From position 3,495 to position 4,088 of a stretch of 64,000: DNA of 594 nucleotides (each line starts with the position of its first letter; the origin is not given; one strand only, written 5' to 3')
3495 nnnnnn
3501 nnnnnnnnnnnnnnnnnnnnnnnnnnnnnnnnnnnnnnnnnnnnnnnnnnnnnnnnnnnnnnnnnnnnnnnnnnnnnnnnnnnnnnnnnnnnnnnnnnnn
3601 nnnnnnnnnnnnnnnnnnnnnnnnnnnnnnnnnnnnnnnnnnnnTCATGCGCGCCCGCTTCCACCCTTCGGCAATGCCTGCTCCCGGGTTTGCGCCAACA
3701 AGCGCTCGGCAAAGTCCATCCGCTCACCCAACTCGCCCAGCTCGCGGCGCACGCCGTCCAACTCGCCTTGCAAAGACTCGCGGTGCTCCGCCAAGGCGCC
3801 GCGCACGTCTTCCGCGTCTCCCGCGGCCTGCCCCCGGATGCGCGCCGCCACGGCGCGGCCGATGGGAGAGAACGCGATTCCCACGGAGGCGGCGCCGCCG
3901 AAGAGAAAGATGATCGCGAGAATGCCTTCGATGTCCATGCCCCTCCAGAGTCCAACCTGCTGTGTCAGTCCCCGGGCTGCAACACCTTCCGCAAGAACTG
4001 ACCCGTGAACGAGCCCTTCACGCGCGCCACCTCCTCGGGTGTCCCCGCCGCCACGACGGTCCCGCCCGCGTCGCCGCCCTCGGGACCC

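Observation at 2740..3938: Four tandem paralogous single-TM coiled-coil proteins with an invariant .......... tail, immediately upstream of pspA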

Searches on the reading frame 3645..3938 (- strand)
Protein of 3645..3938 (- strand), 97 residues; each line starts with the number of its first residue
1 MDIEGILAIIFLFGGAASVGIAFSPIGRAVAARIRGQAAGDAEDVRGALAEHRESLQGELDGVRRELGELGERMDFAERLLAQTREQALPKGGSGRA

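Call 3: search_protein_families(library=pfam, proteins=[window:3645-3938:-], max_evalue=1)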
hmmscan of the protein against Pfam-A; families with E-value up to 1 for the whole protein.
window:3645-3938:- (97 aa): 1 family
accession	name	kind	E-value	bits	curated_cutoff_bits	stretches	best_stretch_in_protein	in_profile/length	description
PF01442.23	Apolipoprotein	-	0.11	12.6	90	1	30-86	100-154/190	Apolipoprotein A1/A4/E domain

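Call 4: search_protein_families(library=ncbifam, proteins=[window:3645-3938:-], max_evalue=1)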
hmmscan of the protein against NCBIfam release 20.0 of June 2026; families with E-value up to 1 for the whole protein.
window:3645-3938:- (97 aa): 1 family
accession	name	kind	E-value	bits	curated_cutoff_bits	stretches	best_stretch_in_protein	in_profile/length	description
NF033928.1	alph_xenorhab_A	subfamily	0.12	11.7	125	1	17-72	211-266/339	alpha-xenorhabdolysin family binary toxin subunit A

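Call 6: find_homologous_proteins(query=A1, max_evalue=0.001)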
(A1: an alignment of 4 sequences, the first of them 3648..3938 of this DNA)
Query A1 (4 sequences) (97 aa, profile of the alignment): 3787 proteins with E <= 0.001 among 8000 candidates; the best 120 are listed.
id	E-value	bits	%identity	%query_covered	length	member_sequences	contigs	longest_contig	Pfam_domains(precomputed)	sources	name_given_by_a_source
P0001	2.0e-28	116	41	76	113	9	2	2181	-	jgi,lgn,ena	jgi:hypothetical protein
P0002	2.5e-28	116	45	78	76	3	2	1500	-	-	-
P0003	2.7e-28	116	57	38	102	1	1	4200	-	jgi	jgi:hypothetical protein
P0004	3.0e-28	116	56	35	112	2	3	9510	-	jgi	jgi:hypothetical protein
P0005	3.0e-28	116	56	35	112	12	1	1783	-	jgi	-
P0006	3.3e-28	115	100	100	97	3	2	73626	-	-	-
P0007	3.6e-28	115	56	35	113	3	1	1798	-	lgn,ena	-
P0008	6.2e-28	115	38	88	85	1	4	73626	-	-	-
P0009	1.1e-27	114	46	86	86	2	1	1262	-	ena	-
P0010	1.2e-27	114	62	35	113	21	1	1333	-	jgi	-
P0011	1.3e-27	114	48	88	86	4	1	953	-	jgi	-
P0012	1.3e-27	114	54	38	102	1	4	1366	-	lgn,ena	-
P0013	1.8e-27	113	47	86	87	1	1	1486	-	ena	-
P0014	2.8e-27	113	37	88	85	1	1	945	-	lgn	-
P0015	3.8e-27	112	45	86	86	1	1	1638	-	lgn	-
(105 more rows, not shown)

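Call 8: find_related_loci(query=A1, collection=genome_contigs, flank=6000)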
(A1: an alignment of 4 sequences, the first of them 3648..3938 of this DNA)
Query A1 (97 aa) in genome_contigs; peptide patterns used: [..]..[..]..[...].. (x = any residue, [..] = any of these).
529 stretches matched a pattern; 308 encode a relative of the query (tblastn E <= 1e-3); the best 80 are kept; 80 distinct loci.
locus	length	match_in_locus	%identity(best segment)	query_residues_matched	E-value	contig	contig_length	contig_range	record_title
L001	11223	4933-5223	80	1-97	1e-47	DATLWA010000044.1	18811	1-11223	MAG TPA_asm: Gemmatimonadales bacterium isolate SMAG_U13206 k141_350259, whole genome shotgun sequence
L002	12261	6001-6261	68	1-87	2e-34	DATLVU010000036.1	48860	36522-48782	MAG TPA_asm: Gemmatimonadales bacterium isolate SMAG_U13200 k141_362080, whole genome shotgun sequence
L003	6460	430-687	66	1-86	3e-33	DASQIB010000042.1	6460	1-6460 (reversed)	MAG TPA_asm: Gemmatimonadales bacterium isolate SMAG_U11848 k141_1009750, whole genome shotgun sequence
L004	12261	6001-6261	67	1-86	1e-32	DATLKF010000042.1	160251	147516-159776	MAG TPA_asm: Gemmatimonadales bacterium isolate SMAG_U13715 k141_128461, whole genome shotgun sequence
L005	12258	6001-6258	64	1-86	7e-32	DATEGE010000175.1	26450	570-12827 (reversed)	MAG TPA_asm: Gemmatimonadales bacterium isolate SMAG_U8777 k141_1504316, whole genome shotgun sequence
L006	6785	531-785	67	3-87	7e-32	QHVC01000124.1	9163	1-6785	MAG: Gemmatimonadetes bacterium isolate AG13 14_1009_16_30cm_scaffold_19747_curated, whole genome shotgun sequence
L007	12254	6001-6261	64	1-86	7e-31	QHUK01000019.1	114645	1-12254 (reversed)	MAG: Gemmatimonadetes bacterium isolate AG3 14_0919_02_20cm_scaffold_78_curated, whole genome shotgun sequence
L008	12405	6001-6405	64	1-95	8e-31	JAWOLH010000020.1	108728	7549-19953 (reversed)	MAG: Gemmatimonadales bacterium isolate bin_24 c_000019133490, whole genome shotgun sequence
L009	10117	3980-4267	59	1-94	8e-30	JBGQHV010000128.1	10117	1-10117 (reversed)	MAG: Gemmatimonadota bacterium isolate OBJ2_061818_070_64 k141_1053629_length_10117_cov_19.2322, whole genome shotgun se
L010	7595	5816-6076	63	1-88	2e-29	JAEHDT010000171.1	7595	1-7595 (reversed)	MAG: Gemmatimonadetes bacterium isolate EFPC_76 k127_8692850, whole genome shotgun sequence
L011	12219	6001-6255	64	3-86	1e-29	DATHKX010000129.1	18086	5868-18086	MAG TPA_asm: Gemmatimonadales bacterium isolate SMAG_U12591 k141_456455, whole genome shotgun sequence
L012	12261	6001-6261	60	1-86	3e-29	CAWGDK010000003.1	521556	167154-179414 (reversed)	MAG: uncultured Gemmatimonadales bacterium isolate MFD02242.bin.2.247 genome assembly, contig: contig_17312, whole genom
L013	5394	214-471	62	2-86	9e-29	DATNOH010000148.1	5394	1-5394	MAG TPA_asm: Gemmatimonadales bacterium isolate SMAG_U11526 k141_585362, whole genome shotgun sequence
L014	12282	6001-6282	60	1-91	5e-29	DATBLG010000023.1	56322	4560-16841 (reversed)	MAG TPA_asm: Gemmatimonadales bacterium isolate SMAG_U3966 k141_1846672, whole genome shotgun sequence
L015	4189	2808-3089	60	1-95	1e-28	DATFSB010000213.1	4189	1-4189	MAG TPA_asm: Gemmatimonadales bacterium isolate SMAG_U9373 k141_1796252, whole genome shotgun sequence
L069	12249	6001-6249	50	3-92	4e-19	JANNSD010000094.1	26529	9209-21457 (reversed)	MAG: Gemmatimonadota bacterium isolate SOY_31_metabat_278 SOY_31_k141_3189953, whole genome shotgun sequence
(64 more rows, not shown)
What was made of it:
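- All loci come from one phylum (call 8).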

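Call 14: search_protein_representatives(alignment_id=A1)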
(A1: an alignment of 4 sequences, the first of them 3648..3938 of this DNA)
Query: 4 sequences, 93 profile positions. Proteins with E-value up to 0.001 (for the whole library): 1854; up to 1e-10: 198; up to 1e-30: 0. The best 150 are listed.
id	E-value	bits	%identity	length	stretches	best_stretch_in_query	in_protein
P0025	4.6e-27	110.2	-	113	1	3-91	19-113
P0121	8.0e-22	93.4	-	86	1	10-89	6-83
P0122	3.8e-21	91.2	-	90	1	4-89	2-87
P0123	5.0e-21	90.8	-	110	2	16-83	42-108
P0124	6.5e-20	87.3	-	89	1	6-87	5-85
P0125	1.1e-19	86.5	-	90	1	6-87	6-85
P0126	1.3e-19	86.3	-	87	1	16-84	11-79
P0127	1.2e-18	83.2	-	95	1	7-92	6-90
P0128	2.1e-18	82.4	-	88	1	4-87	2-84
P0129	4.6e-18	81.3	-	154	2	6-87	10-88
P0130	4.7e-18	81.3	-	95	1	4-87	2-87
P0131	3.3e-17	78.6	-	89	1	13-91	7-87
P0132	6.9e-17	77.6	-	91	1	13-90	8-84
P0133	1.3e-16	76.7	-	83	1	4-88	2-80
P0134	1.6e-16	76.4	-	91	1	10-87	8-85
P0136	3.6e-16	75.3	-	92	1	5-83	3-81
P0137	4.1e-16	75.1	-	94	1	5-87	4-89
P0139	5.6e-16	74.7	-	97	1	4-85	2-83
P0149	4.3e-15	71.8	-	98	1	6-90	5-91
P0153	7.3e-15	71.1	-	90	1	5-86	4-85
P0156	8.7e-15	70.8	-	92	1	10-87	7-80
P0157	8.7e-15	70.8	-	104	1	7-88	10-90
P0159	1.5e-14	70.1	-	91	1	5-85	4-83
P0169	4.5e-14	68.6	-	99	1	7-84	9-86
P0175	7.2e-14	67.9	-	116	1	10-87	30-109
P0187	1.6e-13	66.8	-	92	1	4-90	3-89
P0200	4.0e-13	65.5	-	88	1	9-89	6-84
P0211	7.7e-13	64.6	-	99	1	5-89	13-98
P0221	1.4e-12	63.7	-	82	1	4-87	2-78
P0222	1.7e-12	63.5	-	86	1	10-91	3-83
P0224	1.8e-12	63.4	-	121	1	13-87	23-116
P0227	2.4e-12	63.0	-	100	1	6-87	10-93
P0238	4.2e-12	62.2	-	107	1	6-88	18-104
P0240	4.5e-12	62.1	-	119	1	6-90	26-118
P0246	6.6e-12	61.6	-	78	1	12-91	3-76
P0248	8.9e-12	61.2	-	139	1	12-89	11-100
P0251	1.0e-11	61.0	-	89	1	9-87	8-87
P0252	1.1e-11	60.9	-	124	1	4-89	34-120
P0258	1.3e-11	60.6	-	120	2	14-83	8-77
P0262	1.4e-11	60.6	-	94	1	5-89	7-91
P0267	1.8e-11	60.2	-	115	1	14-89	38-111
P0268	1.8e-11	60.2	-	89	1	2-89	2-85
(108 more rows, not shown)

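Call 23: list_cluster_members(proteins=[P0136, P0159, P0187, P0211, P0222, P0246, P0251, P0268, P0227, P0262])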
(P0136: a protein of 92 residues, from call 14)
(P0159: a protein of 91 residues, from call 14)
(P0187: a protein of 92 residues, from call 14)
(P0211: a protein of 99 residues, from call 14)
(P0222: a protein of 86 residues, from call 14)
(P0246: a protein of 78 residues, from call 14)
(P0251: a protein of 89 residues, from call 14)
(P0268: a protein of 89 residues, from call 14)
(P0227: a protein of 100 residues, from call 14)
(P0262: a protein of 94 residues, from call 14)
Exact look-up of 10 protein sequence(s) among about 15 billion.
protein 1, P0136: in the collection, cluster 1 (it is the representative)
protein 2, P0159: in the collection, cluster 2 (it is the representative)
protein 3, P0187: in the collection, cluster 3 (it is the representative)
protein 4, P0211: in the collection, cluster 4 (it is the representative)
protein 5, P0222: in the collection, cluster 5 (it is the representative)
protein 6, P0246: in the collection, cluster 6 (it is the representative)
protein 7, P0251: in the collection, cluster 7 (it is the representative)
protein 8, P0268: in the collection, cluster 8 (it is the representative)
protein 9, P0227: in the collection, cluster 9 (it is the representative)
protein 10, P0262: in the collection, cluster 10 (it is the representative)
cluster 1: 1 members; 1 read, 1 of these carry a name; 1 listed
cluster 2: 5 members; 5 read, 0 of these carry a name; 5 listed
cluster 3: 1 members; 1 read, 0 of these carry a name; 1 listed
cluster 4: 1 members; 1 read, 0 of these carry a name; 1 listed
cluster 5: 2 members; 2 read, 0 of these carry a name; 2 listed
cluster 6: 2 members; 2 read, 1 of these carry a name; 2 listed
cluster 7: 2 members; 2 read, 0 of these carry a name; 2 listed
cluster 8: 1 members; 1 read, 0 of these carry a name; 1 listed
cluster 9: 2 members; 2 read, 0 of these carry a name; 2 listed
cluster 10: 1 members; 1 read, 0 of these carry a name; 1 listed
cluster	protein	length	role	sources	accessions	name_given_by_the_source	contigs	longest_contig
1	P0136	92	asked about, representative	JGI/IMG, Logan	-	hypothetical protein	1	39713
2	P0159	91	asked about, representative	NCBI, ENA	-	-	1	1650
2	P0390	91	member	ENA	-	-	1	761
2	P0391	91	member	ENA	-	-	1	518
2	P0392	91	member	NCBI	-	-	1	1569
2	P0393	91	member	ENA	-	-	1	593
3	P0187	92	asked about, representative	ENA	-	-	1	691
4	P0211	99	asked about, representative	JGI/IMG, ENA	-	-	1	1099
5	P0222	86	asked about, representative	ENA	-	-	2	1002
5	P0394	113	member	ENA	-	-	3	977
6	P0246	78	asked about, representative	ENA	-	-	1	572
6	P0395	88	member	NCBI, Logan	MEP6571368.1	MAG: hypothetical protein ABJD11_01690 [Gemmatimonadota bacterium]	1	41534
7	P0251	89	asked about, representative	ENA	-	-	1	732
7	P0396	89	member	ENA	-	-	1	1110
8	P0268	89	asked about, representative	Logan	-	-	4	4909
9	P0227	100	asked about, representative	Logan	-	-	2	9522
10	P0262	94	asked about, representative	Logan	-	-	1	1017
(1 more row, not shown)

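Call 24: find_encoding_contigs(protein=P0136, flank=8000, max_places=2)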
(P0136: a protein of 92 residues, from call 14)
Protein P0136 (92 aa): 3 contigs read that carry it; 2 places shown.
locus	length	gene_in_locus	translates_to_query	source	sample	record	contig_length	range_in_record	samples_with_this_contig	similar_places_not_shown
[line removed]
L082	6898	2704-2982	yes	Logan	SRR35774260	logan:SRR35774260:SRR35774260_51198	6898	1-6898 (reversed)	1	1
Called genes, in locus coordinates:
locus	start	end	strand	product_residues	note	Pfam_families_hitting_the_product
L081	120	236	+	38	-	-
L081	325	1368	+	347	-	PF15869:TolB_like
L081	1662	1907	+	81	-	-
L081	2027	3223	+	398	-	PF17170:DUF5128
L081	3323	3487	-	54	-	-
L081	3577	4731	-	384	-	-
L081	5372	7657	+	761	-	PF00930:DPPIV_N, PF26549:Tricorn_N (faint), PF02129:Peptidase_S15 (faint), PF20434:BD-FAE (faint), PF00326:Peptidase_S9, PF12146:Hydrolase_4 (faint)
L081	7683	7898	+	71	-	-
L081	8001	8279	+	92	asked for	-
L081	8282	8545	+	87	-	-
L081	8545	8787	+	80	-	-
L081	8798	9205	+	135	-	-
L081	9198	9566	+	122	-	-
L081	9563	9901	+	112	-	-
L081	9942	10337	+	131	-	PF22550:CesT_Tir_1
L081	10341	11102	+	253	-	PF04012:PspA_IM30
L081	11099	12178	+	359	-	PF17396:DUF1611_N, PF07755:DUF1611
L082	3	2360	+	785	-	?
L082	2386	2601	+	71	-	-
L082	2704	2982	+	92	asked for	-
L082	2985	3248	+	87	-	-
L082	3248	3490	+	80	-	-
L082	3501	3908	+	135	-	-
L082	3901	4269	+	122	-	-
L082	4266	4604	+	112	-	-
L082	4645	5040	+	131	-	PF22550:CesT_Tir_1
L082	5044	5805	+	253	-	PF04012:PspA_IM30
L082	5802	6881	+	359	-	PF17396:DUF1611_N, PF07755:DUF1611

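Call 29: search_protein_families(library=ncbifam, proteins=[P0122, P0127, P0137, P0139, P0149, P0153, P0221, P0156, P0200, P0136], max_evalue=0.5)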
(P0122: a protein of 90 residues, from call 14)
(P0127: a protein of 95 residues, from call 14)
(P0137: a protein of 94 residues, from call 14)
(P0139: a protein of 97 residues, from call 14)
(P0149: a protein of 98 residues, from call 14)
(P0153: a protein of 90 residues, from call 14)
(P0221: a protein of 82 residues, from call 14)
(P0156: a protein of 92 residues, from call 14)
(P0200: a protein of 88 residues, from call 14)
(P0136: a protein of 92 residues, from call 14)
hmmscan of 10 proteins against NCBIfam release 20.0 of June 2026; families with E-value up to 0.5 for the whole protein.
P0122 (90 aa): 1 family
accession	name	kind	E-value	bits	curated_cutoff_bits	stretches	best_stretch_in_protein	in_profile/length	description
TIGR02976.1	phageshock_pspB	equivalog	0.0047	17.2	51.7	1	7-81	6-70/75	envelope stress response membrane protein PspB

P0127 (95 aa): 4 families
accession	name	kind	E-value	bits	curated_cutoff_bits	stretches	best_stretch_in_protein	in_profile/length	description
TIGR02976.1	phageshock_pspB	equivalog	0.024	14.9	51.7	1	47-77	37-67/75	envelope stress response membrane protein PspB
TIGR01144.1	ATP_synt_b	equivalog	0.054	13.4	65.5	1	29-78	86-130/147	F0F1 ATP synthase subunit B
NF003965.0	PRK05457.1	equivalog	0.11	11.8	245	1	6-67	33-89/285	protease HtpX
TIGR00783.1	ccs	subfamily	0.14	11.2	549.05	1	6-60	192-248/420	citrate:cation symporter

P0137 (94 aa): 0 families

P0139 (97 aa): 2 families
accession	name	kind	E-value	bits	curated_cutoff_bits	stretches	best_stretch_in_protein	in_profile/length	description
TIGR02976.1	phageshock_pspB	equivalog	0.022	15.1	51.7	1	52-78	41-67/75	envelope stress response membrane protein PspB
NF007015.0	PRK09480.1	equivalog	0.11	12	120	1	43-75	105-137/197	nucleoid occlusion factor SlmA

P0149 (98 aa): 4 families
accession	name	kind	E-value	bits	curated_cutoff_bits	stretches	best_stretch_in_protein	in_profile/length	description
TIGR02976.1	phageshock_pspB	equivalog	0.0045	17.2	51.7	1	7-79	5-67/75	envelope stress response membrane protein PspB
TIGR00783.1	ccs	subfamily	0.058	12.4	549.05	1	4-61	190-247/420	citrate:cation symporter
NF004412.0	PRK05759.1-3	equivalog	0.13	12.1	156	1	4-65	29-90/185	F0F1 ATP synthase subunit B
NF006800.0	PRK09303.1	equivalog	0.17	10.8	342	1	21-78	99-156/383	histidine kinase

P0153 (90 aa): 1 family
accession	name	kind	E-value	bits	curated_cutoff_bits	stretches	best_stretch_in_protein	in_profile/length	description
TIGR02976.1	phageshock_pspB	equivalog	0.0073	16.6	51.7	1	40-82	27-69/75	envelope stress response membrane protein PspB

P0221 (82 aa): 5 families
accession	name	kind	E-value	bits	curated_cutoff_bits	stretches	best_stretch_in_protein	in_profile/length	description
TIGR02976.1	phageshock_pspB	equivalog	2.7e-05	24.4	51.7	1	4-72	5-68/75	envelope stress response membrane protein PspB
NF006993.0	PRK09458.1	equivalog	0.017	15.5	90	1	5-72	6-68/75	envelope stress response membrane protein PspB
NF011042.0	PRK14472.1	equivalog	0.036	14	198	1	26-76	109-157/175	F0F1 ATP synthase subunit B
TIGR01144.1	ATP_synt_b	equivalog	0.076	12.9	65.5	1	28-72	88-130/147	F0F1 ATP synthase subunit B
NF049991.1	TagKinase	equivalog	0.16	10.7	420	1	24-64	158-197/321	tagatose kinase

P0156 (92 aa): 2 families
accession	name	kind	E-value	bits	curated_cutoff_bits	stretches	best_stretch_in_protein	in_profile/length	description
TIGR02976.1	phageshock_pspB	equivalog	0.0093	16.2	51.7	1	1-74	1-68/75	envelope stress response membrane protein PspB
TIGR01710.1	typeII_sec_gspG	equivalog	0.091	12.8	88.85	1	7-63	5-62/134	type II secretion system major pseudopilin GspG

P0200 (88 aa): 1 family
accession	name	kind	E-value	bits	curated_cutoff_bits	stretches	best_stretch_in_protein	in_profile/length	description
NF006800.0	PRK09303.1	equivalog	0.096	11.6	342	1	42-76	124-158/383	histidine kinase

P0136 (92 aa): 1 family
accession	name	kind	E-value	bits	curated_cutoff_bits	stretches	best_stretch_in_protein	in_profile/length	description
NF000041.1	trim_DfrA19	exception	0.067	12.8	400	1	31-74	139-183/189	trimethoprim-resistant dihydrofolate reductase DfrA19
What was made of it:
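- The hits are colinear from the TM helix to the motif (call 29).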

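Call 57: list_cluster_members(proteins=[P0258, P0248, P0267, P0238, P0240, P0252, P0224, P0175, P0157, P0169])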
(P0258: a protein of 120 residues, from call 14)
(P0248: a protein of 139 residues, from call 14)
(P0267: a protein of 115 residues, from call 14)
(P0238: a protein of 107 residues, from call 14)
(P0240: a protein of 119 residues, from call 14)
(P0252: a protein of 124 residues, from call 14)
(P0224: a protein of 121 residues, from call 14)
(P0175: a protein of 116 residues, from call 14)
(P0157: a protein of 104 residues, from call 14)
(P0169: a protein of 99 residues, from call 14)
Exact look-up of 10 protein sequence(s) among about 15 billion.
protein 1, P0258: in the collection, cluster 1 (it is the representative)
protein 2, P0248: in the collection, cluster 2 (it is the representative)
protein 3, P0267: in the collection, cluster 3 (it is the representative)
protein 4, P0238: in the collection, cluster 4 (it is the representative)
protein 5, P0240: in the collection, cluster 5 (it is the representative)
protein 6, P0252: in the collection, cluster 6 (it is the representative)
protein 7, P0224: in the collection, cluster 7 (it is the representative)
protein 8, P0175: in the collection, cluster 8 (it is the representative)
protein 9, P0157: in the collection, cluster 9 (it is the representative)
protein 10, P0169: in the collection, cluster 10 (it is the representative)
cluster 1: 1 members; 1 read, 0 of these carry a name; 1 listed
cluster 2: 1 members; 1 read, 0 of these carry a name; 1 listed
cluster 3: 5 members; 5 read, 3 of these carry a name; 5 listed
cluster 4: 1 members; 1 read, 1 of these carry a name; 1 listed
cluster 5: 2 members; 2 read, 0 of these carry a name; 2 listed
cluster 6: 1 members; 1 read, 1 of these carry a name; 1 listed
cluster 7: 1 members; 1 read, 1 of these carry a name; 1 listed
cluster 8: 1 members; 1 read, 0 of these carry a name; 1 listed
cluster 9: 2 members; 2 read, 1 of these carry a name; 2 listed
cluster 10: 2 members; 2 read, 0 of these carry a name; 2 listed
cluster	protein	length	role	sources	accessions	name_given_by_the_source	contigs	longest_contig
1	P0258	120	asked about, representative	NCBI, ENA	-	-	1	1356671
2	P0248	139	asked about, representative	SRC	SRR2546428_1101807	-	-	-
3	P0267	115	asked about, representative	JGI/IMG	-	hypothetical protein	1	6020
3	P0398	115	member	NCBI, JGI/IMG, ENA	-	hypothetical protein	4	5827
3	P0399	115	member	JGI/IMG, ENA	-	hypothetical protein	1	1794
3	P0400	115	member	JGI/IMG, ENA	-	-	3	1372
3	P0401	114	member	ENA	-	-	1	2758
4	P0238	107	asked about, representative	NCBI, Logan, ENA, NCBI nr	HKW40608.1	MAG TPA: hypothetical protein VJN39_05105 [Gemmatimonadales bacterium] | hypothetical protein [Gemmatimonadales bacterium]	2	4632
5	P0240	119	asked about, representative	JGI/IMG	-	-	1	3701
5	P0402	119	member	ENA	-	-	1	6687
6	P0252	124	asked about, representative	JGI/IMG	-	Tfp pilus assembly protein PilO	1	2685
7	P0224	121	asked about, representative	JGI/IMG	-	hypothetical protein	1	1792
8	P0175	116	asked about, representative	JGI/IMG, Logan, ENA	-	-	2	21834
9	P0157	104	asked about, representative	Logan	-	-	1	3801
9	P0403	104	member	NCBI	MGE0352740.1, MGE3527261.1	MAG: hypothetical protein AB7I33_15180 [Gemmatimonadales bacterium]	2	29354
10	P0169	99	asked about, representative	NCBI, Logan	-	-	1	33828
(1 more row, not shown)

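Call 58: find_encoding_contigs(protein=P0258, flank=7000, max_places=1)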
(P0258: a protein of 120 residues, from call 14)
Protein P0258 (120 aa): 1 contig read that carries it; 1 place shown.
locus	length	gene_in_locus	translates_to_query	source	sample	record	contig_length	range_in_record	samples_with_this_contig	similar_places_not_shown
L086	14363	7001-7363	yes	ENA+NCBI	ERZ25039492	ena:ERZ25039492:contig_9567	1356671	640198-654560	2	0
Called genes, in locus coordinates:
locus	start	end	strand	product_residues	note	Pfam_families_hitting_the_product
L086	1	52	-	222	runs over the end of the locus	PF07719:TPR_2 (faint), PF13432:TPR_16 (weak), PF14559:TPR_19, PF13371:TPR_9 (weak), PF00515:TPR_1 (weak), PF13432:TPR_16, PF14559:TPR_19, PF13431:TPR_17 (weak), +11 more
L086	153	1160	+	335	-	PF17760:UvrA_inter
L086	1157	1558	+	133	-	PF17755:UvrA_DNA-bind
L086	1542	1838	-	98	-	-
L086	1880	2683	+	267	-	-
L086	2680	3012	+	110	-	-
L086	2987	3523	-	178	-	-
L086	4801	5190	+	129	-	PF00930:DPPIV_N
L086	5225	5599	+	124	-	-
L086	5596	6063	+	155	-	PF00326:Peptidase_S9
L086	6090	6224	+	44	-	-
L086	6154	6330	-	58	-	-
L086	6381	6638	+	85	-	-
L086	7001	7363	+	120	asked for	-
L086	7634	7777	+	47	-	PF22550:CesT_Tir_1 (weak)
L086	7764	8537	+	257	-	PF04012:PspA_IM30, PF27865:CHP04376 (weak)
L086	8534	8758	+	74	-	-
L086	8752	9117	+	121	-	PF17396:DUF1611_N, PF07755:DUF1611 (weak)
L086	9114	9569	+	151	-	PF07755:DUF1611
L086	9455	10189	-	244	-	-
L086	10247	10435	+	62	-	-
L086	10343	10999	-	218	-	-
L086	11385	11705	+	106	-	PF01406:tRNA-synt_1e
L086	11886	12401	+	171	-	PF01406:tRNA-synt_1e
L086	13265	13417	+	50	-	PF00471:Ribosomal_L33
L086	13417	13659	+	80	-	PF00584:SecE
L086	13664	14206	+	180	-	PF02357:NusG, PF00467:KOW (weak)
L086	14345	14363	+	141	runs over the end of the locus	PF03946:Ribosomal_L11_N, PF00298:Ribosomal_L11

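Call 59: find_encoding_contigs(protein=P0169, flank=7000, max_places=1)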
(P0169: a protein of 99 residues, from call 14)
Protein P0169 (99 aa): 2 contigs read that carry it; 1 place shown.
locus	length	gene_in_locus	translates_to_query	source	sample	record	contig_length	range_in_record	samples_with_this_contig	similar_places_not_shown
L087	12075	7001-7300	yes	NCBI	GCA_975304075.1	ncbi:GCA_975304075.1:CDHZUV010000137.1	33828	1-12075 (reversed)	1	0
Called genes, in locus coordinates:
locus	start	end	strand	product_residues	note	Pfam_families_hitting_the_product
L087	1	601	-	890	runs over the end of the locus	PF00069:Pkinase, PF07714:PK_Tyr_Ser-Thr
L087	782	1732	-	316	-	-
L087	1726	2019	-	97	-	-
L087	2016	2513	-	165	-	PF00499:Oxidored_q3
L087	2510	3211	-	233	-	PF00146:NADHdh (faint)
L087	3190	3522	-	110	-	-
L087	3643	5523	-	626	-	PF00672:HAMP, PF00512:HisKA, PF02518:HATPase_c, PF00072:Response_reg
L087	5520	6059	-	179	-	PF13458:Peripla_BP_6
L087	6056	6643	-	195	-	PF13458:Peripla_BP_6, PF01094:ANF_receptor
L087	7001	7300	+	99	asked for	-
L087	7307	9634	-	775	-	PF07676:PD40 (faint), PF26549:Tricorn_N (weak), PF00930:DPPIV_N, PF02129:Peptidase_S15, PF20434:BD-FAE (weak), PF00326:Peptidase_S9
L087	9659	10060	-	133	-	-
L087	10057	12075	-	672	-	?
